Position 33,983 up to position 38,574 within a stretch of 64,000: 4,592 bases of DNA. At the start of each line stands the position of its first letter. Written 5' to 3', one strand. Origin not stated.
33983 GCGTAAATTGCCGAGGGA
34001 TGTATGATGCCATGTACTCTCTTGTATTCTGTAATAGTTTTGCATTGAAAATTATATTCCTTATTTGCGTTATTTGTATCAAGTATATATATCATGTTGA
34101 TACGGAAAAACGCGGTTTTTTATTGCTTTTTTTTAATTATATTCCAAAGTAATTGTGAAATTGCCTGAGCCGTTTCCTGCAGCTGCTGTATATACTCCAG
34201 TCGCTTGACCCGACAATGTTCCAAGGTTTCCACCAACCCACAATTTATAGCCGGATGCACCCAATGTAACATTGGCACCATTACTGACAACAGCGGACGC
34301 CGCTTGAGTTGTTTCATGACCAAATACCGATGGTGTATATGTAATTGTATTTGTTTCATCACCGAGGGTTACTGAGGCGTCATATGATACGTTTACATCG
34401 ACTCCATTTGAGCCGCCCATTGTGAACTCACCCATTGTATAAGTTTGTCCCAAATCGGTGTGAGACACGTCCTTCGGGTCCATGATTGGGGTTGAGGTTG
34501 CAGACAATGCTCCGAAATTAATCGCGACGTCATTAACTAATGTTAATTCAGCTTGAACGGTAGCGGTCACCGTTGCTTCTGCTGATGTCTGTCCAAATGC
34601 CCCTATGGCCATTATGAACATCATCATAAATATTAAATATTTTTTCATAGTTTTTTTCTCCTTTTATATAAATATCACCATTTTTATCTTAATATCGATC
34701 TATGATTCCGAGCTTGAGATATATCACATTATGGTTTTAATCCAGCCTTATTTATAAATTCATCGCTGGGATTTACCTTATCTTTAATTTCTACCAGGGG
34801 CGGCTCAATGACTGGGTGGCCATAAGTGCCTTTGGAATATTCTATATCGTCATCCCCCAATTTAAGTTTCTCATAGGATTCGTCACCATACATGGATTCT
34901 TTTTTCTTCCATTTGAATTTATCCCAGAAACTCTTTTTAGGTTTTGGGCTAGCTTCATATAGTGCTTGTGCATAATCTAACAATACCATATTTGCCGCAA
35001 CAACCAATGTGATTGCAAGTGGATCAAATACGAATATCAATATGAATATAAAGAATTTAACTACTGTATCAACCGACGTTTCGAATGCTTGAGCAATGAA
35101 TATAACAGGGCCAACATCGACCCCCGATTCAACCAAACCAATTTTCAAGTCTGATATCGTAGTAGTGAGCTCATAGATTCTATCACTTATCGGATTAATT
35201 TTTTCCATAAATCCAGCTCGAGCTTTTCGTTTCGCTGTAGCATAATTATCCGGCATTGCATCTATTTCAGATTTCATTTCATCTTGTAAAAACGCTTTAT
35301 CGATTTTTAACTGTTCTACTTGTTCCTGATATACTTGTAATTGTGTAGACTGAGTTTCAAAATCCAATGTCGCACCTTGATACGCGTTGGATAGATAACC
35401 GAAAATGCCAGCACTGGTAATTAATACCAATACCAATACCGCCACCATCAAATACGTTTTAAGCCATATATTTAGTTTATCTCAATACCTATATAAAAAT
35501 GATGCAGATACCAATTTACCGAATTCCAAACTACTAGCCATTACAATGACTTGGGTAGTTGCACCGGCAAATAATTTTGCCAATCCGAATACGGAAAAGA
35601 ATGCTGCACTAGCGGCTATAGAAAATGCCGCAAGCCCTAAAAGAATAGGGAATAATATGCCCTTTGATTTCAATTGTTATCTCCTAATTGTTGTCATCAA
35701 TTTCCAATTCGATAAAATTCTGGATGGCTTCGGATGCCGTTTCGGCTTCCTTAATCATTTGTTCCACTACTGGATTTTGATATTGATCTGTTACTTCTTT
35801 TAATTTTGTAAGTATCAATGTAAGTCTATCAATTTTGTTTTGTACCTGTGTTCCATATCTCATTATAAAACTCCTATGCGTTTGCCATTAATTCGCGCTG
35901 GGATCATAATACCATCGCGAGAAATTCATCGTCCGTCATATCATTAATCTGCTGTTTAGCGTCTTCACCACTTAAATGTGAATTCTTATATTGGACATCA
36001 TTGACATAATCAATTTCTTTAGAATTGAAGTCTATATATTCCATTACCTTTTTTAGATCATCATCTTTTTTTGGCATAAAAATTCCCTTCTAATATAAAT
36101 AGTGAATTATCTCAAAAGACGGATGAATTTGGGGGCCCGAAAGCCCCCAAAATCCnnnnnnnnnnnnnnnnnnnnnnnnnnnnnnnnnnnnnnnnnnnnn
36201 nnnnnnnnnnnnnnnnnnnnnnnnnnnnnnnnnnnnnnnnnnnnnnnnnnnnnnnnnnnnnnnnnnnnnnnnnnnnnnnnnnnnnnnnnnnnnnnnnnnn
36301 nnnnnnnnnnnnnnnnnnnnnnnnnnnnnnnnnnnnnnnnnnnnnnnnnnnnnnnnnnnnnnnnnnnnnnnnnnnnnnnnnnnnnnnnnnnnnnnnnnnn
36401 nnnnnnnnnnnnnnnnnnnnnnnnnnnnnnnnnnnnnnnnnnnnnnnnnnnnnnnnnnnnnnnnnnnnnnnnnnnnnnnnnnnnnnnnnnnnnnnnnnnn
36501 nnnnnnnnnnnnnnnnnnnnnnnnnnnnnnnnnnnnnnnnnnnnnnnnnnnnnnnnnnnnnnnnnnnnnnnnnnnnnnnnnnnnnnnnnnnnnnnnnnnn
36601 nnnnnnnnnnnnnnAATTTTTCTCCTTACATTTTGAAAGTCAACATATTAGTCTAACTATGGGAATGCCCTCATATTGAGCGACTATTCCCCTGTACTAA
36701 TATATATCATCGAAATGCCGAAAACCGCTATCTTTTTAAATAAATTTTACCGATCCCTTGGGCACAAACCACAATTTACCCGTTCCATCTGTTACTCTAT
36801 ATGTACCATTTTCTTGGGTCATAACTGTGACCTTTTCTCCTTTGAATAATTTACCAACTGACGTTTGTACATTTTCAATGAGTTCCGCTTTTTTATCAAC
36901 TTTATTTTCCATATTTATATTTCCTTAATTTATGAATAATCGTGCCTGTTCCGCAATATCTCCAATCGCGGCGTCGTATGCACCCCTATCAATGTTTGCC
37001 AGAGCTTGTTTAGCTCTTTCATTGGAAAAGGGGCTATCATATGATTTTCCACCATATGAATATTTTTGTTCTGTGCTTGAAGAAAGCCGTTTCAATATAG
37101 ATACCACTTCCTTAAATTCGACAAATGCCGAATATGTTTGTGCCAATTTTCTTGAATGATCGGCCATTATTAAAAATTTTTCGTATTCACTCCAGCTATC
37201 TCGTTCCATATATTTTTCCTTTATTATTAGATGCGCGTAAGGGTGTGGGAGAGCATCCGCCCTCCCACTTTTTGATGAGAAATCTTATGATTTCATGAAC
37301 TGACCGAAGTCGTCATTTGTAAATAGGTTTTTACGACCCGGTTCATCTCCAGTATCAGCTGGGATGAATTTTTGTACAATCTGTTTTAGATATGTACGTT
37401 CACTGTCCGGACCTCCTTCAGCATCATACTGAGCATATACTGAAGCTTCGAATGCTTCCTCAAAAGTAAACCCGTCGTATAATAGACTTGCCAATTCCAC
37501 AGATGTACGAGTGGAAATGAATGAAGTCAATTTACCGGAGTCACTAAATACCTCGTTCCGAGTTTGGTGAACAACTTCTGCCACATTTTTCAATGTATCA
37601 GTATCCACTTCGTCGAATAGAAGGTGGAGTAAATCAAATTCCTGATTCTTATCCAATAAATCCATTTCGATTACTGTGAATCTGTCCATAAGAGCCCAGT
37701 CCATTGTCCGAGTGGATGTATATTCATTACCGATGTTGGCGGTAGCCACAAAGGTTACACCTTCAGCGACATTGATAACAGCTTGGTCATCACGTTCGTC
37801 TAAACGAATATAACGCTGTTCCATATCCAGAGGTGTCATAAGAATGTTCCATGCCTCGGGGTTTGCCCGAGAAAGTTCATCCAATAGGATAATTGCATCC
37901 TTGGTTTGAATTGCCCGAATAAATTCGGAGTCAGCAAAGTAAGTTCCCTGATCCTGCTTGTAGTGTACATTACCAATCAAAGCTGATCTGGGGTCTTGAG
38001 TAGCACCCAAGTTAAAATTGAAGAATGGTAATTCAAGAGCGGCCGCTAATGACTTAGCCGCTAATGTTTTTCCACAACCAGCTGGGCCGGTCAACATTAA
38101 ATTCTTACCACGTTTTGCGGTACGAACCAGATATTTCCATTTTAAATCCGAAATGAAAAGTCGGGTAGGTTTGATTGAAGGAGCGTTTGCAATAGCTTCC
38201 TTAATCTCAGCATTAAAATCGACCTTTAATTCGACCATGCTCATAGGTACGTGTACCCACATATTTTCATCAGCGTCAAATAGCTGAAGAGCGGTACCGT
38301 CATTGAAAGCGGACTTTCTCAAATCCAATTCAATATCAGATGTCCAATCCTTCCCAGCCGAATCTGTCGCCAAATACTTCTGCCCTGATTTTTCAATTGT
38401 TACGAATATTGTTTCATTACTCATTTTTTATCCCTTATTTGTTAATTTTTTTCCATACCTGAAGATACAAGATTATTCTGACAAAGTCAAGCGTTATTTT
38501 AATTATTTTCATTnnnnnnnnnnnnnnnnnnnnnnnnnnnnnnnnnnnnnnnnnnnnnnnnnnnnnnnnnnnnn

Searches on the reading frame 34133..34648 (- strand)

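Call 15: search_protein_families(library=pfam, proteins=[window:34133-34648:-], max_evalue=0.01)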
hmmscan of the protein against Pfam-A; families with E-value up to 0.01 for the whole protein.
window:34133-34648:- (171 aa): 1 family
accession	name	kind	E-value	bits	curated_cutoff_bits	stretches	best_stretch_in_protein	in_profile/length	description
PF14352.11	DUF4402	-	4.7e-05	24.5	25.2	1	66-170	40-129/129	Domain of unknown function (DUF4402)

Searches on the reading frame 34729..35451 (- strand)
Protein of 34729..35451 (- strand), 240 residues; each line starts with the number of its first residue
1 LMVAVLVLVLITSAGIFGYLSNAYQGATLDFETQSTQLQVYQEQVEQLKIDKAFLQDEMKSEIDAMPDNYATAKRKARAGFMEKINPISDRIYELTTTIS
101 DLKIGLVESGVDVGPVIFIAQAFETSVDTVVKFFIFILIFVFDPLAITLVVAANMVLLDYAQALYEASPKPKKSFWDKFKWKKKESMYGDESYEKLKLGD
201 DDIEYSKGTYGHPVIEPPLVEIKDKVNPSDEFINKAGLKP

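Call 15: search_protein_families(library=pfam, proteins=[window:34729-35451:-], max_evalue=0.01)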
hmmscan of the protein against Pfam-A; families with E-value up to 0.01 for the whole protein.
window:34729-35451:- (240 aa): 0 families

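Call 50: search_protein_families(library=phrogs, proteins=[window:34729-35451:-], max_evalue=0.01)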
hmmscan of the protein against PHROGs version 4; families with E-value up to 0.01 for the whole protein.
window:34729-35451:- (240 aa): 1 family
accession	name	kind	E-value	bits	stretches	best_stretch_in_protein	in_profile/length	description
phrog_739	-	lysis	0.00056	21.1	1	2-76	7-74/122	Rz-like spanin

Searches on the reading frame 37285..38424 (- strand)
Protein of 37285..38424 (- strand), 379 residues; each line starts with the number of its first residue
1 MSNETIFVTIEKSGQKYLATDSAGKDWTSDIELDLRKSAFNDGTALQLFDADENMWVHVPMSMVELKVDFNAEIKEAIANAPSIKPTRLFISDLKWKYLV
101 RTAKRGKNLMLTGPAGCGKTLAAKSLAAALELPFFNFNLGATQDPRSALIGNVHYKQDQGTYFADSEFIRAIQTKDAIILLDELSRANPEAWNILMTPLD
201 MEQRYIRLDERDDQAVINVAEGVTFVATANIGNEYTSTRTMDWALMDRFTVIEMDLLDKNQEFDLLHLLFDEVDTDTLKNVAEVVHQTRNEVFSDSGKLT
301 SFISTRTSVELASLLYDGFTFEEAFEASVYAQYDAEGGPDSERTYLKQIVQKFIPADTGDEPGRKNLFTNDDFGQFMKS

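Call 15: search_protein_families(library=pfam, proteins=[window:37285-38424:-], max_evalue=0.01)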
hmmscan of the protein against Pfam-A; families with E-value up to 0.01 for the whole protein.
window:37285-38424:- (379 aa): 15 families
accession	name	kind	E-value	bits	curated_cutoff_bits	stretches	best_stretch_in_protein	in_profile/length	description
PF07728.20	AAA_5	-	2.3e-19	70.2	22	1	108-249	1-139/139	AAA domain (dynein-related subfamily)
PF00004.35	AAA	-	1.8e-10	41.8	21.2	1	109-251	1-125/131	ATPase family associated with various cellular activities (AAA)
PF20030.5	bpMoxR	-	4.6e-06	26.3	27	1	106-267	31-179/205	MoxR domain in the MoxR-vWA-beta-propeller ternary systems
PF07726.17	AAA_3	-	2.6e-05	24.5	27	1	109-250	2-130/131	ATPase family associated with various cellular activities (AAA)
PF01078.27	Mg_chelatase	-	3.7e-05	23.7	20.3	1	104-130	20-46/207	Magnesium chelatase, subunit ChlI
PF13401.12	AAA_22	-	7.1e-05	23.6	27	1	106-196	5-105/130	AAA domain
PF12775.13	AAA_7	-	0.00045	20.2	25.8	1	99-193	25-118/181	P-loop containing dynein motor region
PF13191.12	AAA_16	-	0.00058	20.8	32.6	1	103-192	19-102/167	AAA ATPase domain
PF07724.20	AAA_2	-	0.0007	20.1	27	1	108-242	5-136/166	AAA domain (Cdc48 subfamily)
PF13173.12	AAA_14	-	0.00085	19.8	27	1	107-187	3-74/129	AAA domain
PF02562.22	PhoH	-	0.0011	18.9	27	0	104-128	17-41/205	PhoH-like protein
PF08406.16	CbbQ_C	-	0.0019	18.8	20.6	1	272-331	10-66/85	CbbQ/NirQ/NorQ C-terminal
PF00158.32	Sigma54_activat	-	0.0031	17.7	20.2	1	100-212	16-129/168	Sigma-54 interaction domain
PF00910.28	RNA_helicase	-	0.0039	18.1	21.5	0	110-190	2-64/105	RNA helicase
PF03215.21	Rad17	-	0.0051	17.2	23.8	0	99-130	40-69/186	Rad17 P-loop domain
